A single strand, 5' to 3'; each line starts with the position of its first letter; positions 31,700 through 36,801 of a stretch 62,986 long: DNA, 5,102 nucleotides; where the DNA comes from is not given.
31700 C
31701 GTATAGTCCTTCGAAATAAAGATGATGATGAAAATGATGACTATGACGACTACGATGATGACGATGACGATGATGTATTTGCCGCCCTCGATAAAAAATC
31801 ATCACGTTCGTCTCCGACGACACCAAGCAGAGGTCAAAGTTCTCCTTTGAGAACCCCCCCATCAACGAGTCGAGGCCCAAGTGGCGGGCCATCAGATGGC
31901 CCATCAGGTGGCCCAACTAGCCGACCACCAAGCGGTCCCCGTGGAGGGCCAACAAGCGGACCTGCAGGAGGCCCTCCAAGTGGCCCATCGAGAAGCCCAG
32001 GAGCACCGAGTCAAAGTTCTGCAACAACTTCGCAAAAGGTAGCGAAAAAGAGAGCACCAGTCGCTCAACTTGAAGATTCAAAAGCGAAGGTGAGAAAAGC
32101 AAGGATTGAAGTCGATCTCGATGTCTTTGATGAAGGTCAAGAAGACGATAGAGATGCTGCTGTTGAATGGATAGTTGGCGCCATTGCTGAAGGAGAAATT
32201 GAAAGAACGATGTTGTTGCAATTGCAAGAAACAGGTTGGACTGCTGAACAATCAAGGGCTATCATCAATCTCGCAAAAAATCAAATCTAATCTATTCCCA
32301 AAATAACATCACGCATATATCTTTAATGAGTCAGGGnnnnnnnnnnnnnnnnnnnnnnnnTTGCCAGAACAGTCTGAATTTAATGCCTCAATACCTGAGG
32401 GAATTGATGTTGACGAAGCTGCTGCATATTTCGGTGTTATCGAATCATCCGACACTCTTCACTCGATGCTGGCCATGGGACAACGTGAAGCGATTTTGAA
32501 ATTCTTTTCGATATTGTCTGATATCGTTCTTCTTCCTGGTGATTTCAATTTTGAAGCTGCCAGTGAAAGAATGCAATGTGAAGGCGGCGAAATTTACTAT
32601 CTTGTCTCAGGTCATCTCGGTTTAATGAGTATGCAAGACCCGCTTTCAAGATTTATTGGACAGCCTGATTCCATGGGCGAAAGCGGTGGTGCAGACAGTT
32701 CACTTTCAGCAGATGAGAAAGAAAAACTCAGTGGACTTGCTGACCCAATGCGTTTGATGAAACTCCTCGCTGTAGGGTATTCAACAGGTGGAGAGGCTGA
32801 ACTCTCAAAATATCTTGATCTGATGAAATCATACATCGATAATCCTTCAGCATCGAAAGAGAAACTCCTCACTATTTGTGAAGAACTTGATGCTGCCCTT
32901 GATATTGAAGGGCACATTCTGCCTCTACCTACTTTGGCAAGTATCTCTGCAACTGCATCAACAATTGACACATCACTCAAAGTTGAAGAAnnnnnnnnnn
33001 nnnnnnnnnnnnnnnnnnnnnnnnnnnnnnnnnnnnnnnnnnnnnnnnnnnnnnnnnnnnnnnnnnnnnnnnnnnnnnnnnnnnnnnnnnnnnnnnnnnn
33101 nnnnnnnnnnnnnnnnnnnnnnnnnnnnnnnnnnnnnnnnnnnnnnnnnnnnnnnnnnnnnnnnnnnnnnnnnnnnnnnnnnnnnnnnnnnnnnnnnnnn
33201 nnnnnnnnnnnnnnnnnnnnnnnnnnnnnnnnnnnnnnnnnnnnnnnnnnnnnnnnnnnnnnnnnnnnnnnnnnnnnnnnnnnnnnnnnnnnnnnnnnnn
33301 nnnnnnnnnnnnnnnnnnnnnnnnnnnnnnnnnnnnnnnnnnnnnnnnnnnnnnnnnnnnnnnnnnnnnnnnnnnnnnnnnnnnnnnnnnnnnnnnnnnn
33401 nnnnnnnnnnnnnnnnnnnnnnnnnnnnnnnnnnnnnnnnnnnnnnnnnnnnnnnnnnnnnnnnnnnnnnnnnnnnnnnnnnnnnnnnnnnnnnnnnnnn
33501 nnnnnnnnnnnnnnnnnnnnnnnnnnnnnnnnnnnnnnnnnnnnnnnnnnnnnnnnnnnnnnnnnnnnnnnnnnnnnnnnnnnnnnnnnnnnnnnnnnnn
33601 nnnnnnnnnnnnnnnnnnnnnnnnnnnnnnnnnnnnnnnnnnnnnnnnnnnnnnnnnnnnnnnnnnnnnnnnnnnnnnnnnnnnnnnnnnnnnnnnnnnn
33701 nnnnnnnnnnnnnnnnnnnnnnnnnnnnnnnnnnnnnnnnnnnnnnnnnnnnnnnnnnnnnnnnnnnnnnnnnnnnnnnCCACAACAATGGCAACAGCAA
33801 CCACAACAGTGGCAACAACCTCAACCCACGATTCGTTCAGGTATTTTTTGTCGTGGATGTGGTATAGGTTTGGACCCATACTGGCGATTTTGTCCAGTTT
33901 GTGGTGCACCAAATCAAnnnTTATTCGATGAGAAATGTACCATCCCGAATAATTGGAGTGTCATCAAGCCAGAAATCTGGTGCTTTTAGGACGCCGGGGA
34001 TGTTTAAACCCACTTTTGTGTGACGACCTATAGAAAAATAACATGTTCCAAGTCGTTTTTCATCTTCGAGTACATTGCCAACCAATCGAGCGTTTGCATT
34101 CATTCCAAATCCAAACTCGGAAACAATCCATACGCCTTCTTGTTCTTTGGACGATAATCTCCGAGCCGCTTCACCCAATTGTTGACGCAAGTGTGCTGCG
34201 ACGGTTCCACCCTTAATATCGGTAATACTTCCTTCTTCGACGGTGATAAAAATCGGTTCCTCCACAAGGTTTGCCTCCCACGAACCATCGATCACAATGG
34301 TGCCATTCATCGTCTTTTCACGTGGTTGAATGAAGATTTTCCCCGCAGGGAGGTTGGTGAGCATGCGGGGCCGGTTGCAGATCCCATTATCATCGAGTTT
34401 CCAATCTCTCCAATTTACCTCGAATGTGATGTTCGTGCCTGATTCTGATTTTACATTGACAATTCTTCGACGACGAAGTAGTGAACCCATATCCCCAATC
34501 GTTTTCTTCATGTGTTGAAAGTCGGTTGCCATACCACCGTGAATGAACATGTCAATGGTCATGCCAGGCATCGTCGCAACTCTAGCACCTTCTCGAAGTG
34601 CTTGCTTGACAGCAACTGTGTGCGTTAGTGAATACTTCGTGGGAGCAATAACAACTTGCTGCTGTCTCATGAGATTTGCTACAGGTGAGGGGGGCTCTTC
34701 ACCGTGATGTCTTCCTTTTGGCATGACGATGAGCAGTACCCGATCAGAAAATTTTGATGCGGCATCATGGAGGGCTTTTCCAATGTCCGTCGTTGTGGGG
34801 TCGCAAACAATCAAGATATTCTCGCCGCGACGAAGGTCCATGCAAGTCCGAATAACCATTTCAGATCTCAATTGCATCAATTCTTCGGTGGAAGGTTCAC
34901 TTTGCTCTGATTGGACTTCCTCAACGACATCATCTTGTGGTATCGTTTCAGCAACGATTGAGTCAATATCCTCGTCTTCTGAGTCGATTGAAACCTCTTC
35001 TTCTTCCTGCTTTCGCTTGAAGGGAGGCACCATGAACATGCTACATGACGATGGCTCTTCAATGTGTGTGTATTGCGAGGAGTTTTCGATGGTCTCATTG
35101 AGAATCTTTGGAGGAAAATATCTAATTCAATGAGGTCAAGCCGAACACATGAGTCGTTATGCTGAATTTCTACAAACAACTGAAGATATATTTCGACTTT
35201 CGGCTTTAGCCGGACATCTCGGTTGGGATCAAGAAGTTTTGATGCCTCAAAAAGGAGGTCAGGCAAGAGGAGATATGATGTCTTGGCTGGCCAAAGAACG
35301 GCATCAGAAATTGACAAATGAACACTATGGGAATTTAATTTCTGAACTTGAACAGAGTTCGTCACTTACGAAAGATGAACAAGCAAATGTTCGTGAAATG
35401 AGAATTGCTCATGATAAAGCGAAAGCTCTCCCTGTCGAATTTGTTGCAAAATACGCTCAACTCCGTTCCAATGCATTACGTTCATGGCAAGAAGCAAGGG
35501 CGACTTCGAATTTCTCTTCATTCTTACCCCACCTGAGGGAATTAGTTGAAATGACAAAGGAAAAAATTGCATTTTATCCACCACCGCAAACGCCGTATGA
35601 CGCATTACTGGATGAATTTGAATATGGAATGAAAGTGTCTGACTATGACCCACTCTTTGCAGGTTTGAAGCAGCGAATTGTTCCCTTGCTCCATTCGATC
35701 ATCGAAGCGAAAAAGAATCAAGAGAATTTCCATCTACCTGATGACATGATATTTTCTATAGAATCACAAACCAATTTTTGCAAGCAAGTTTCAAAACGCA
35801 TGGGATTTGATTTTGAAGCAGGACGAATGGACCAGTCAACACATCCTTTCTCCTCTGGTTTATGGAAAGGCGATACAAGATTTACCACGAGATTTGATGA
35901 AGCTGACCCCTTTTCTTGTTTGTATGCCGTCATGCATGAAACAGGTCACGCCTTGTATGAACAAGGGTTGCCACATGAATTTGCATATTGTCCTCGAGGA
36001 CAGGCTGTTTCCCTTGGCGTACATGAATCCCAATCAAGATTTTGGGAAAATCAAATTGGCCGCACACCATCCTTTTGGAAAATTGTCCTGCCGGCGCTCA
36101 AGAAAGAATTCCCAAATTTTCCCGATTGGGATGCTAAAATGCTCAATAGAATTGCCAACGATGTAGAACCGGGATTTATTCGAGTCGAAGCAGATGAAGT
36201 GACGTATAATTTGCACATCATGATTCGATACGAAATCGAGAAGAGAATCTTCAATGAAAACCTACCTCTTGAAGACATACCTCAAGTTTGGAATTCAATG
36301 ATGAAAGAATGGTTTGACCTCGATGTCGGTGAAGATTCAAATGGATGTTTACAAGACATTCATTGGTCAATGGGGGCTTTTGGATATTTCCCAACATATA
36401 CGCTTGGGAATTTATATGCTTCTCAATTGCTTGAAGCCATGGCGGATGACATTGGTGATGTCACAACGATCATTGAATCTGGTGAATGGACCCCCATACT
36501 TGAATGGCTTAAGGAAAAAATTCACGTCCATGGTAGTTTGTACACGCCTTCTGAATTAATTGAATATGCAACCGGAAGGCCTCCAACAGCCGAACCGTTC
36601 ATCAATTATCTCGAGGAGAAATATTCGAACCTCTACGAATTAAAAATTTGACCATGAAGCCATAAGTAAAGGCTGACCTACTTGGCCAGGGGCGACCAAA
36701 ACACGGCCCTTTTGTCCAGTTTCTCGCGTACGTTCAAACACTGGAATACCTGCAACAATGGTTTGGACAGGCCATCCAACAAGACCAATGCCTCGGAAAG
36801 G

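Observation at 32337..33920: EF-hand / glutamine-tryptophan low-complexity / zinc-ribbon protein directly downstream of the integrin-like gene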

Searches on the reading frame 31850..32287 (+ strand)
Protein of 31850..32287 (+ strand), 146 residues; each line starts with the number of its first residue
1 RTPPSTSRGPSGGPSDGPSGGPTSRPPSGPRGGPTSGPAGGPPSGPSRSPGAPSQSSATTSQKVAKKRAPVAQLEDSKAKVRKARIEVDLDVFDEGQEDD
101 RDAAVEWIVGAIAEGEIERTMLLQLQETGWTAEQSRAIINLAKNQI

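Call 32: search_protein_families(library=pfam, proteins=[window:31850-32287:+], max_evalue=10)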
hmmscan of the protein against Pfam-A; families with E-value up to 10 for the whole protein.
window:31850-32287:+ (146 aa): 1 family
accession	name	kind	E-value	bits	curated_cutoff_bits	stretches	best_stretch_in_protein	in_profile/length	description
PF04886.17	PT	-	0.0047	16.9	26.2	2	9-30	13-34/36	PT disordered repeat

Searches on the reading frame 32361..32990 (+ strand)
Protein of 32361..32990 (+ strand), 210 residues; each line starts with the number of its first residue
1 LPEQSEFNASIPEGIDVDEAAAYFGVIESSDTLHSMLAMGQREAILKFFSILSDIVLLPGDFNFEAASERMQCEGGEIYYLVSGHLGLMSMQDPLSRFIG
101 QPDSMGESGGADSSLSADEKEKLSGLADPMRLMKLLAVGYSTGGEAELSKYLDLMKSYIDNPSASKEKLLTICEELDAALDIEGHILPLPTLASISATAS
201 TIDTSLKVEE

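Call 32: search_protein_families(library=pfam, proteins=[window:32361-32990:+], max_evalue=10)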
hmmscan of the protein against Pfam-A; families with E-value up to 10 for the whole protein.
window:32361-32990:+ (210 aa): 0 families

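Call 33: search_solved_structures(query=window:32361-32990:+, max_evalue=10)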
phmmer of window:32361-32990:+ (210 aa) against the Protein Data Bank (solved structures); distinct sequences matched with E-value up to 10: 0.

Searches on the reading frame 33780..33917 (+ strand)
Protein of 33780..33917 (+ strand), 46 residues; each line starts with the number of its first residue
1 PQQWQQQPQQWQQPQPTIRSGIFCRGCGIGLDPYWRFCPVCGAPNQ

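Call 32: search_protein_families(library=pfam, proteins=[window:33780-33917:+], max_evalue=10)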
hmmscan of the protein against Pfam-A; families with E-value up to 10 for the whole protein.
window:33780-33917:+ (46 aa): 9 families
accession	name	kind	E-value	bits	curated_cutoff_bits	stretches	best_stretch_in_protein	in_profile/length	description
PF13240.11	Zn_Ribbon_1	-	1.6e-05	25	25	1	23-44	1-22/23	zinc-ribbon domain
PF12773.13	DZR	-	0.00019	22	27.3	1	21-42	24-45/45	Double zinc ribbon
PF14803.11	Zn_ribbon_Nudix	-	0.0067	16.8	25.6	1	36-44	1-9/34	Nudix N-terminal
PF24463.1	DUF7577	-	0.0099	15.9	28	1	37-46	4-13/27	Domain of unknown function (DUF7577)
PF08273.17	Zn_Ribbon_Prim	-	0.014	16.1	23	2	19-30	23-34/37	Zinc-binding domain of primase-helicase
PF09297.16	Zn_ribbon_NUD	-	0.019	15.1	24.8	1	36-45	4-13/32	NADH pyrophosphatase zinc ribbon domain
PF13248.11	Zn_ribbon_3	-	0.026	14.4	27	1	24-44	5-25/26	zinc-ribbon domain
PF17032.10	Zn_ribbon_15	-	0.037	15.3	28.9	1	22-42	53-73/73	zinc-ribbon family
PF02150.21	Zn_ribbon_RPB9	-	0.6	10.5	25.2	1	36-42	2-8/36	RNA polymerases M/15 Kd subunit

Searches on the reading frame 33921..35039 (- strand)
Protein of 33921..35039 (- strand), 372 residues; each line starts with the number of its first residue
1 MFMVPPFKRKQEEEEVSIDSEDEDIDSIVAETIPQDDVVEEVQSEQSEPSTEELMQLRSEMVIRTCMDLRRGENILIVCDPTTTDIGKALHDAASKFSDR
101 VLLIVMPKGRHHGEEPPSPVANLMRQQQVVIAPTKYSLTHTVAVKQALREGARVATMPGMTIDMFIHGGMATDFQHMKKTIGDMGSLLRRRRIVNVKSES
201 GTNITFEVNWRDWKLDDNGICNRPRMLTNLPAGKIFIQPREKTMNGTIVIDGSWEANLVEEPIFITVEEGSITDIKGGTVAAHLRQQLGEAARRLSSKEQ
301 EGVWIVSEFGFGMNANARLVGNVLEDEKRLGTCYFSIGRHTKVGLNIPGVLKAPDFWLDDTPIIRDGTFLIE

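Call 4: search_protein_families(library=pfam, proteins=[window:33921-35039:-], max_evalue=0.01)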
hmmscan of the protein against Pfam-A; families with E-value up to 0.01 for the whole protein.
window:33921-35039:- (372 aa): 1 family
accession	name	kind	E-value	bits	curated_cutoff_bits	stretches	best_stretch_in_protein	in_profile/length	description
PF02073.20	Peptidase_M29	-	1.3e-08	34.5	27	1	175-339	186-348/406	Thermophilic metalloprotease (M29)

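Call 5: search_protein_families(library=ncbifam, proteins=[window:33921-35039:-], max_evalue=0.01)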
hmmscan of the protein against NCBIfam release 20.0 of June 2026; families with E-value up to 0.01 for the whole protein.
window:33921-35039:- (372 aa): 0 families

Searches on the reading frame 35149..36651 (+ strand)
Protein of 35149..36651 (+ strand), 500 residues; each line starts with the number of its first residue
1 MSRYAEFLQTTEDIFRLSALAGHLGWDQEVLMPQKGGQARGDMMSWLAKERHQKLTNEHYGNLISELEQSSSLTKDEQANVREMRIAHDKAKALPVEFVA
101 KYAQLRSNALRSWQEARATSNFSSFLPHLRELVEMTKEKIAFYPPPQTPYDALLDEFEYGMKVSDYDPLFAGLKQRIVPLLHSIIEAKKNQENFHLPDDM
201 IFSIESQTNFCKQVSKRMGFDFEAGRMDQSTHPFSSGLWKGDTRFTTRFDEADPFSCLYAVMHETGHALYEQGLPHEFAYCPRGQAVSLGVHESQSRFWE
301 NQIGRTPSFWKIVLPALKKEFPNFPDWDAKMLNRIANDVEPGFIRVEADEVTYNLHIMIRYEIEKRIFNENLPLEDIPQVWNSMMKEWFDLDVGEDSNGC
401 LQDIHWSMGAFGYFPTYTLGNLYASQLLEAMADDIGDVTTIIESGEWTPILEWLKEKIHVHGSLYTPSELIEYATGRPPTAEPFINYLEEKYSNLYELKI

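Call 4: search_protein_families(library=pfam, proteins=[window:35149-36651:+], max_evalue=0.01)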
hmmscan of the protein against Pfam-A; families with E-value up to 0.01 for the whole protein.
window:35149-36651:+ (500 aa): 1 family
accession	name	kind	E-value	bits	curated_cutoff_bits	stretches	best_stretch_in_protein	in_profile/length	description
PF02074.21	Peptidase_M32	-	5.5e-174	579.8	25.1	1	8-492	3-489/489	Carboxypeptidase Taq (M32) metallopeptidase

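Call 5: search_protein_families(library=ncbifam, proteins=[window:35149-36651:+], max_evalue=0.01)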
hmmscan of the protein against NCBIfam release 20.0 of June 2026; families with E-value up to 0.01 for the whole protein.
window:35149-36651:+ (500 aa): 0 families
